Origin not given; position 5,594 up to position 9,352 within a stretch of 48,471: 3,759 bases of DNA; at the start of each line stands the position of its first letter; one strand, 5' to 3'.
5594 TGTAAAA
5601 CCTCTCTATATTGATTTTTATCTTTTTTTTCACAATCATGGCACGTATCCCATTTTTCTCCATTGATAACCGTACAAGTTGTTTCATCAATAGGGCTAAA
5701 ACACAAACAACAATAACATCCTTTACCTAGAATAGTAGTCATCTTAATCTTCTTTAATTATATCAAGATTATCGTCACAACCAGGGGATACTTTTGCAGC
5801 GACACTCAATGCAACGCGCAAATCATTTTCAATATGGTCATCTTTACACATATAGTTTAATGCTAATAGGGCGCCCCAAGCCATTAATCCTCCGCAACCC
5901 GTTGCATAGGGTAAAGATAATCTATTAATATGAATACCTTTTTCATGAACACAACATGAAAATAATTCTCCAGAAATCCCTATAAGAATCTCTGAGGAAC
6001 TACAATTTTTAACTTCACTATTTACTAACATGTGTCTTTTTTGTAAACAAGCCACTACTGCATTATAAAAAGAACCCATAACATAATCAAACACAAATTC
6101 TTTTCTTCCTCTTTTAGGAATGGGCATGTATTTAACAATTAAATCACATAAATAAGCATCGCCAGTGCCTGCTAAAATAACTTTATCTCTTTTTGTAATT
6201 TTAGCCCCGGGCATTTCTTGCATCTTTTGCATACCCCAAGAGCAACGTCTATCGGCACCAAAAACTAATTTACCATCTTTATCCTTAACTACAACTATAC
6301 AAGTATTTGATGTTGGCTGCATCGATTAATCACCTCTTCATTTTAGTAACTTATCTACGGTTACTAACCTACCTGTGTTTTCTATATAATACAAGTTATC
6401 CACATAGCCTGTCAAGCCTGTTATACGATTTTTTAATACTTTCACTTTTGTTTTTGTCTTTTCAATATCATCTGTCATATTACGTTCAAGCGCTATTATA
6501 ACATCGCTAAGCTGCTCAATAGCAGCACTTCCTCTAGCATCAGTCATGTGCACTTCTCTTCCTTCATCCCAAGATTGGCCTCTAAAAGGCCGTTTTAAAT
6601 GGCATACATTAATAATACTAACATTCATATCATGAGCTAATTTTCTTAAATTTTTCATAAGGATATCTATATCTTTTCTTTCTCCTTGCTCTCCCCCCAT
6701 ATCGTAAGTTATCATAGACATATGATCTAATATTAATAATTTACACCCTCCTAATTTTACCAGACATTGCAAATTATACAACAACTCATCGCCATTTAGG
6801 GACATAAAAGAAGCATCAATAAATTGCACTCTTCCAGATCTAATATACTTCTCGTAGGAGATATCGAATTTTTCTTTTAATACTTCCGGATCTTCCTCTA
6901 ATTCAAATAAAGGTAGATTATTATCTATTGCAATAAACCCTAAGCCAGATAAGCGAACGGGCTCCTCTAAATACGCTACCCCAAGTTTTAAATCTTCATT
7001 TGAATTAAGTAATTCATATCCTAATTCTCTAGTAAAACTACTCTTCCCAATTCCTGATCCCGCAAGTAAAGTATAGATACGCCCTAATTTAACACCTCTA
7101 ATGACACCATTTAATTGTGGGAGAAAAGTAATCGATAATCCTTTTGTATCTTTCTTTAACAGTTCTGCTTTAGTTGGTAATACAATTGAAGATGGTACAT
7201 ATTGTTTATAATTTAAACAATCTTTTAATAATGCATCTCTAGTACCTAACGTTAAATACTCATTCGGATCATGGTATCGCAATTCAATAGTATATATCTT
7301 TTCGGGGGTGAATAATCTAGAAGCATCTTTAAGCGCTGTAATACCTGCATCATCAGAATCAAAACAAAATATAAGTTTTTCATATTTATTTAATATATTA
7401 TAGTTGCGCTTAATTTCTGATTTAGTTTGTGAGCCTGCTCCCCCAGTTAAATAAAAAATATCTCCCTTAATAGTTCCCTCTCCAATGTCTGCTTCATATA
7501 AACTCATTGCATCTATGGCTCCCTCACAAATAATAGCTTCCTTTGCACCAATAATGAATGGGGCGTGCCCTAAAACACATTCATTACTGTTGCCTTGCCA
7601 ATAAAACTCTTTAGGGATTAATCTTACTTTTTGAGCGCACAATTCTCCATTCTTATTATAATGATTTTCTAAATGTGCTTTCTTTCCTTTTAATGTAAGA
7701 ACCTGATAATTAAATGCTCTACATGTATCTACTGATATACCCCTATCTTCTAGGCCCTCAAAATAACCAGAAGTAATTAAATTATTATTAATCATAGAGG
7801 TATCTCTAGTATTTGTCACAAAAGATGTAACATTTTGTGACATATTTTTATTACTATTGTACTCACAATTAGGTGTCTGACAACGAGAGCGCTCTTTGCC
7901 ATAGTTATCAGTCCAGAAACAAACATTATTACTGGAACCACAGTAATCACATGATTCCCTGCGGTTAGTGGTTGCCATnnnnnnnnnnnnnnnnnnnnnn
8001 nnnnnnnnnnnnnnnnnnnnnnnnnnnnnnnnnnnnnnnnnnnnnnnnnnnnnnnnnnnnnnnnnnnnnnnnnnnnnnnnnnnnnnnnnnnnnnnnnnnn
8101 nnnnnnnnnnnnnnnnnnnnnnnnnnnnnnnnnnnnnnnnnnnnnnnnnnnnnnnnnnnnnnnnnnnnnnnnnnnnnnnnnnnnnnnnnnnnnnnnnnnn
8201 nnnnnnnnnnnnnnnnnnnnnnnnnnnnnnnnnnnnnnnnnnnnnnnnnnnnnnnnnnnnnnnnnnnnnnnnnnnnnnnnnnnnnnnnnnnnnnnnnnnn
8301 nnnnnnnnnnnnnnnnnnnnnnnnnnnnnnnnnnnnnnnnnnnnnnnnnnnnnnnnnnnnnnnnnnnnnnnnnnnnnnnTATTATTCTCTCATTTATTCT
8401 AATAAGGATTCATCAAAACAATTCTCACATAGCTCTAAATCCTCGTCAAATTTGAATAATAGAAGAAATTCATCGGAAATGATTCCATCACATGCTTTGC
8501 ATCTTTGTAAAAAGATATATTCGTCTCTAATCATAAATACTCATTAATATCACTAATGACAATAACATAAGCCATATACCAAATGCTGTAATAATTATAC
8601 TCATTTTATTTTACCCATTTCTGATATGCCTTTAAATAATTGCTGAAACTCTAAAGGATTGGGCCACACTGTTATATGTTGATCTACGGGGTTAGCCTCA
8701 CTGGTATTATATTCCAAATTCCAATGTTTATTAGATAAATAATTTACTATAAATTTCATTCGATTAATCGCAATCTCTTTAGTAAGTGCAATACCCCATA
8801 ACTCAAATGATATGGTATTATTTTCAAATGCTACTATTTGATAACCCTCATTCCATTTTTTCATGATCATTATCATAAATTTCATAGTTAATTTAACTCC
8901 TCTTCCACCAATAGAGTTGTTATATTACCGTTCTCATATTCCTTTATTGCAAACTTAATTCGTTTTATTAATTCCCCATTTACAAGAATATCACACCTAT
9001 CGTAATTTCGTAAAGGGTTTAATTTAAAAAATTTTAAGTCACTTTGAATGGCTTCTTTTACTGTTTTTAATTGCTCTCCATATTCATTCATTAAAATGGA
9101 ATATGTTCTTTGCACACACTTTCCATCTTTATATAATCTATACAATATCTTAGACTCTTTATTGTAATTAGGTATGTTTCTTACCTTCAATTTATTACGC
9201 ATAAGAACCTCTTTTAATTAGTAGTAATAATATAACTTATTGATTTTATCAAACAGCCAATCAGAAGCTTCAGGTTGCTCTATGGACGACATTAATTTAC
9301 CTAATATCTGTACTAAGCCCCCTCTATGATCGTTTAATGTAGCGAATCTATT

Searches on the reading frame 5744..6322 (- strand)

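Call 47: search_protein_families(library=pfam, proteins=[window:5744-6322:-], max_evalue=0.001)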
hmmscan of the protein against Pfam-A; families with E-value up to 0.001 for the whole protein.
window:5744-6322:- (192 aa): 0 families

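Call 48: search_protein_families(library=phrogs, proteins=[window:5744-6322:-], max_evalue=0.001)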
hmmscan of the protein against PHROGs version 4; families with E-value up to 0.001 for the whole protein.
window:5744-6322:- (192 aa): 1 family
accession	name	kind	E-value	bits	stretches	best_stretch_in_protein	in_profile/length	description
phrog_1040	-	other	1.9e-08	35.2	1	7-189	15-154/277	peptidase HslV family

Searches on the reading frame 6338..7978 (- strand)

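Call 47: search_protein_families(library=pfam, proteins=[window:6338-7978:-], max_evalue=0.001)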
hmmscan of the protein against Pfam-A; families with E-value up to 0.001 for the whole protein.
window:6338-7978:- (546 aa): 6 families
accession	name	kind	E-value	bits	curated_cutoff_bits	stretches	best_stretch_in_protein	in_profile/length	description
PF03796.21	DnaB_C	-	2e-16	60.6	27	1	285-527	5-243/255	DnaB-like helicase C terminal domain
PF13155.12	Toprim_2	-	7.2e-13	49.2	22.1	1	149-242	1-88/88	Toprim-like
PF21268.3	Helic-prim_T7_N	-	2.1e-11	44.3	27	1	71-129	1-59/59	Bacteriophage T7 DNA helicase/primase, N-terminal a+b fold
PF13662.12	Toprim_4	-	2.5e-05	24.8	25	1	147-223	2-75/85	Toprim domain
PF01751.28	Toprim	-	0.00021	21.9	23.1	1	147-224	1-81/96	Toprim domain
PF13481.12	AAA_25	-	0.00036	20.7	27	0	282-462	15-191/195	AAA domain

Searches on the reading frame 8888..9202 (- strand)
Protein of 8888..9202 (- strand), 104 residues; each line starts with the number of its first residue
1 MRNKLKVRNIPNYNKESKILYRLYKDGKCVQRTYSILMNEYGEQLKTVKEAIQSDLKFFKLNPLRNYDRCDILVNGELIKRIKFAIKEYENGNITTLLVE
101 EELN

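Call 74: search_protein_families(library=phrogs, proteins=[window:8888-9202:-], max_evalue=0.01)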
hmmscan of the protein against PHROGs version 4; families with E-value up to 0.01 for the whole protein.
window:8888-9202:- (104 aa): 1 family
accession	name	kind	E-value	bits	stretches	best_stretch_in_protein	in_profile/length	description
phrog_6240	-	unknown function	0.0052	17.6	0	73-91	2-20/43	-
